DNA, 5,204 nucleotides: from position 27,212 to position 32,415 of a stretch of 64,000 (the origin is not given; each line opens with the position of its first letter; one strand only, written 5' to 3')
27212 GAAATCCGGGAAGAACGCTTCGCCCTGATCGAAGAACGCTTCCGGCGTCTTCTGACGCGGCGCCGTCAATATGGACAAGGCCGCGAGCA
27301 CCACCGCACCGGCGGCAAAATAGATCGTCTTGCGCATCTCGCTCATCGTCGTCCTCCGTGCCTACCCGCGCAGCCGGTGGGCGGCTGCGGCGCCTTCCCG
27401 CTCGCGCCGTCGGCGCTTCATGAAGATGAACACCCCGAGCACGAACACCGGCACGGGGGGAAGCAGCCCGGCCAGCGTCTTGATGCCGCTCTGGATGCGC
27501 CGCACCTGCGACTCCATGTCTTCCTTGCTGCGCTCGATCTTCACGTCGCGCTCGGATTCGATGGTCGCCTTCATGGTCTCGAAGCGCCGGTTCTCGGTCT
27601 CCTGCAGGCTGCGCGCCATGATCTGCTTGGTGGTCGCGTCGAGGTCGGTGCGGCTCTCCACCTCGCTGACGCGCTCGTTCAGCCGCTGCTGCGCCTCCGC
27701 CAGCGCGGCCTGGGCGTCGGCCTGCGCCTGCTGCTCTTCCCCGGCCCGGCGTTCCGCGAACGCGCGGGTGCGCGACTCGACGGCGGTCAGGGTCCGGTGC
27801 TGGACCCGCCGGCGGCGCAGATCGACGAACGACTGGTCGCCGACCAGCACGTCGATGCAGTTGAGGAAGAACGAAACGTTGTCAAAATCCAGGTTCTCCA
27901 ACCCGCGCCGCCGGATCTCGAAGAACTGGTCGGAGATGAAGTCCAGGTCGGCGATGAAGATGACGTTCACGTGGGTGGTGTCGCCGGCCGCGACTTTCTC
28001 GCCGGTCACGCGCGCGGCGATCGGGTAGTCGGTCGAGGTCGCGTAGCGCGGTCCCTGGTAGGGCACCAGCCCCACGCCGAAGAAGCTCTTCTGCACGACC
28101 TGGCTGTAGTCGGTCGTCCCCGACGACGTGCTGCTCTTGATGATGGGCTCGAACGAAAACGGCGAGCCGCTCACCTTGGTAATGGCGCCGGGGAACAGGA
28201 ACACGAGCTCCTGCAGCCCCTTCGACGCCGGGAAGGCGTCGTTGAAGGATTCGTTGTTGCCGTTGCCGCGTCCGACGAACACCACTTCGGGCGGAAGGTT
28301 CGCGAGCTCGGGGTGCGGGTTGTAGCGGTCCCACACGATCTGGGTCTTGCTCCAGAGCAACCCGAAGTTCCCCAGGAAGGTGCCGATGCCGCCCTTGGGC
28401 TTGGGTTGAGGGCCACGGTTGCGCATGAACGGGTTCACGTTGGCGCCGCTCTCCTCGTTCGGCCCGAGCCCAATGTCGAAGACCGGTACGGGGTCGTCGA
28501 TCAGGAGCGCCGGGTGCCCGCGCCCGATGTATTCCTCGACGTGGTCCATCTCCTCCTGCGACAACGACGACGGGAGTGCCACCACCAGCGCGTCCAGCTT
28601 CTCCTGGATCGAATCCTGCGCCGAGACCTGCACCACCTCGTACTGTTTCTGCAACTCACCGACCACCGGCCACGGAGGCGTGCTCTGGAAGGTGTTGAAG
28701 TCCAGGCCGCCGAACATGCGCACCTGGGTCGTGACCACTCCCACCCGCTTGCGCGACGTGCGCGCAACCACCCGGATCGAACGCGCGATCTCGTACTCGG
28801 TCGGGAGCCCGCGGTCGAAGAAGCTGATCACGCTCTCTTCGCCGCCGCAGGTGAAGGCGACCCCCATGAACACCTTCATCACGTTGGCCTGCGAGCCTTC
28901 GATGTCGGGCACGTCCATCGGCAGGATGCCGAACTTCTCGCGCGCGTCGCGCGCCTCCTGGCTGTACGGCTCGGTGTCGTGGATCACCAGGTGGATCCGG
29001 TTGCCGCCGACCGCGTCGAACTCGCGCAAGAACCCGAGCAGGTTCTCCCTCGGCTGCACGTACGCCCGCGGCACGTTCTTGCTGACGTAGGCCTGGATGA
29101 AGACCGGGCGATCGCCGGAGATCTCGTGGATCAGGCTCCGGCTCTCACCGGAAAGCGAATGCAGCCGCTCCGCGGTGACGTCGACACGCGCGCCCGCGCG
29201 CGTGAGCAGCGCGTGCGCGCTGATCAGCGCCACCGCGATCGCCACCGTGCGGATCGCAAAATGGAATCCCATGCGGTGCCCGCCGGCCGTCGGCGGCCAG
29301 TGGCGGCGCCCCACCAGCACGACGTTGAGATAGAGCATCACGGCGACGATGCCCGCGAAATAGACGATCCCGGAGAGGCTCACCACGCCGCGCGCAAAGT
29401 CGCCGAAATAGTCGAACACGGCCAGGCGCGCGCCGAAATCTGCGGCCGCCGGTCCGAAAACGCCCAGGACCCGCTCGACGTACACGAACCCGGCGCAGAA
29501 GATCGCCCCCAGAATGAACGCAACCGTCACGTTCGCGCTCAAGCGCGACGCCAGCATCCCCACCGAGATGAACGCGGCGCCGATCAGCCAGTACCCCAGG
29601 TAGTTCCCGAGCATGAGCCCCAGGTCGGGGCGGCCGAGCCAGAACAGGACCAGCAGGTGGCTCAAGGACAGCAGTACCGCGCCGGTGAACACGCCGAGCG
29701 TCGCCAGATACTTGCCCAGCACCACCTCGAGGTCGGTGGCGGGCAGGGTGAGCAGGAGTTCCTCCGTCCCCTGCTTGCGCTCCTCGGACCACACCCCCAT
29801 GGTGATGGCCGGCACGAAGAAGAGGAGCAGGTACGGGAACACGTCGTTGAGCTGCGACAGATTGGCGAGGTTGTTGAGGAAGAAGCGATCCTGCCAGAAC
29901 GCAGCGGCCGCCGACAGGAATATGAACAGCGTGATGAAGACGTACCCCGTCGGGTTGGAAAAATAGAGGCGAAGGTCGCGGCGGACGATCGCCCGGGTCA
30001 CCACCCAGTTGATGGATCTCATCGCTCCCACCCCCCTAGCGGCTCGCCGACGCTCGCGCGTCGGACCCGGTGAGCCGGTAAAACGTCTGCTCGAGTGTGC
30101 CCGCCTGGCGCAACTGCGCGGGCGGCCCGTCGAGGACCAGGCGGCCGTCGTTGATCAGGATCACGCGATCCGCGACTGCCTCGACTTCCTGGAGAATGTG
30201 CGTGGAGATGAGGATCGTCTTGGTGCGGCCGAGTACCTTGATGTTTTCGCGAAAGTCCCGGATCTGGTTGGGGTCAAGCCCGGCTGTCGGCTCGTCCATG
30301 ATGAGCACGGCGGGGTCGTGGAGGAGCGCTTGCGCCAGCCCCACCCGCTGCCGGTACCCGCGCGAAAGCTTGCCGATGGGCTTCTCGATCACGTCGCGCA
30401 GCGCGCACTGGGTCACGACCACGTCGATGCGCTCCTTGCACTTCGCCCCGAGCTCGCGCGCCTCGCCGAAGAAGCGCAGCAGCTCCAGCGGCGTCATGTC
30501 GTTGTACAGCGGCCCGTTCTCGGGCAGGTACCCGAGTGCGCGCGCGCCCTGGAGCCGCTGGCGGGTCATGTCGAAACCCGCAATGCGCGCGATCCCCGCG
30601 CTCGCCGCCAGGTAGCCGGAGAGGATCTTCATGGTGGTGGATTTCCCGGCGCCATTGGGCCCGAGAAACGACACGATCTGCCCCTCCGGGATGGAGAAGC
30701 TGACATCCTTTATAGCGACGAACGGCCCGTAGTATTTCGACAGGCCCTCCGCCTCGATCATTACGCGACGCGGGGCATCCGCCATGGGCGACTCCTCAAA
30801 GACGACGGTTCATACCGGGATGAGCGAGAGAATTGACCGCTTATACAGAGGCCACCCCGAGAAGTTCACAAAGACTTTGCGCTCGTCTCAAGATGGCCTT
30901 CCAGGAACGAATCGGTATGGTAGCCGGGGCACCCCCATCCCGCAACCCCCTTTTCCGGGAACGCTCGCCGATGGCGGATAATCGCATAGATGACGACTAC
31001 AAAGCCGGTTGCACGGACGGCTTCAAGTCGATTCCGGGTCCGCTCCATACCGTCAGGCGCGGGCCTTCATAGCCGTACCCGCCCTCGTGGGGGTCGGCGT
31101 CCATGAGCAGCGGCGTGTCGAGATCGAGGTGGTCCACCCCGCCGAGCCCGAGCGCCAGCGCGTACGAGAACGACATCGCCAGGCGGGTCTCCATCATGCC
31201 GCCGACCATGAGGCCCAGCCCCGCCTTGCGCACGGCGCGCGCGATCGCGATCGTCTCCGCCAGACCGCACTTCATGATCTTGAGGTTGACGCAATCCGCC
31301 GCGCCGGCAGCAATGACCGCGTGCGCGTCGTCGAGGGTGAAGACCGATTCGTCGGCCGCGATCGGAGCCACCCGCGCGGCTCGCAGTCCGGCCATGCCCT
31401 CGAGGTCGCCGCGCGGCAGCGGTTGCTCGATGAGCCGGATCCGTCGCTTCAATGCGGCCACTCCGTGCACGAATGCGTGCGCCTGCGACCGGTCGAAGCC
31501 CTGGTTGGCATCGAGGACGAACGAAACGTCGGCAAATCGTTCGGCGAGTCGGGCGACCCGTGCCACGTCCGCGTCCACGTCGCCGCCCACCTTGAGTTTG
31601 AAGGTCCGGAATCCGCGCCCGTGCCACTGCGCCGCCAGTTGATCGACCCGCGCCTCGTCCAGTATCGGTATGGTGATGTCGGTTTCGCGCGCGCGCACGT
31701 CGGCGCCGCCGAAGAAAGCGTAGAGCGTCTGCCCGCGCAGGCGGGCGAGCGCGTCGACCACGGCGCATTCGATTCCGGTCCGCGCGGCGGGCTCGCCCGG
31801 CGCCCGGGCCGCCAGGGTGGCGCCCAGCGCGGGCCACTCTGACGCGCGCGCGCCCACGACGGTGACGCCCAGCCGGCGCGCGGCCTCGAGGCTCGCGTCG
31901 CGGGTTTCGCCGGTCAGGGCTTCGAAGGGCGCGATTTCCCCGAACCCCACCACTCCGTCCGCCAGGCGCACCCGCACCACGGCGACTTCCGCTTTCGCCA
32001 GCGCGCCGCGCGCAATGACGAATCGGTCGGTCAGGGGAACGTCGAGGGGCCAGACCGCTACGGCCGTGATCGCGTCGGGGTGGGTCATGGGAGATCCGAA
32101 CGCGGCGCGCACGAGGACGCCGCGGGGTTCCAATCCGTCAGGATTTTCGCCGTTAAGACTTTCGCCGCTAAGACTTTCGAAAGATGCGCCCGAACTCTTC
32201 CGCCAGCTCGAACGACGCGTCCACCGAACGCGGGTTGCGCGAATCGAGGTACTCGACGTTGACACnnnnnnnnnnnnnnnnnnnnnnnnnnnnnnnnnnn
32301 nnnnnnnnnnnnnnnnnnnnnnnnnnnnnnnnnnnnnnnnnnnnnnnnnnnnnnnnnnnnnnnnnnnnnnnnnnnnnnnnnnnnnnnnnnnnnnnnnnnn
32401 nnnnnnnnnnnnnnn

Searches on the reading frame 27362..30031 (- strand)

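Call 81: search_protein_families(library=pfam, proteins=[window:27362-30031:-], max_evalue=0.00001)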
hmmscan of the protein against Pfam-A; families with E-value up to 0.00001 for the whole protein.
window:27362-30031:- (889 aa): 4 families
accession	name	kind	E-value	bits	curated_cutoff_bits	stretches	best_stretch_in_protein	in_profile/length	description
PF09822.16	ABC_transp_aux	-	7.6e-38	130.8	34.7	1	427-725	1-288/288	ABC-type uncharacterized transport system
PF23357.1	DUF7088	-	1.2e-14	54.7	27.8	1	288-393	2-104/105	Domain of unknown function (DUF7088)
PF13346.12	ABC2_membrane_5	-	1.2e-07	32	25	1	64-186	38-162/205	ABC-2 family transporter protein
PF12698.13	ABC2_membrane_3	-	2.4e-06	27.3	31.6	1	61-180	164-280/347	ABC-2 family transporter protein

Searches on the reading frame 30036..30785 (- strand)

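Call 81: search_protein_families(library=pfam, proteins=[window:30036-30785:-], max_evalue=0.00001)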
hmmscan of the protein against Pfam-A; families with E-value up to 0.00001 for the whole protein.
window:30036-30785:- (249 aa): 2 families
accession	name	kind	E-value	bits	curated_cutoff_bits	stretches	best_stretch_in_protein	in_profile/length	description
PF00005.33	ABC_tran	-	1.9e-28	100.2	25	1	26-168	2-137/137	ABC transporter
PF13304.12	AAA_21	-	2.2e-10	41.5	27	0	139-199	237-301/304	AAA domain, putative AbiEii toxin, Type IV TA system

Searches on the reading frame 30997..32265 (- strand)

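Call 35: search_protein_families(library=pfam, proteins=[window:30997-32265:-], max_evalue=0.0001)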
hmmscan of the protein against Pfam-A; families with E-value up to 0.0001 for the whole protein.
window:30997-32265:- (422 aa): 2 families
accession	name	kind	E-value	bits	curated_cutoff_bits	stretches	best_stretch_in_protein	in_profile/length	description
PF13378.12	MR_MLE_C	-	1.6e-38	133.1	29.4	1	209-412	5-211/219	Enolase C-terminal domain-like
PF02746.21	MR_MLE_N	-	3.6e-10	40.5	22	1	76-186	11-117/117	Mandelate racemase / muconate lactonizing enzyme, N-terminal domain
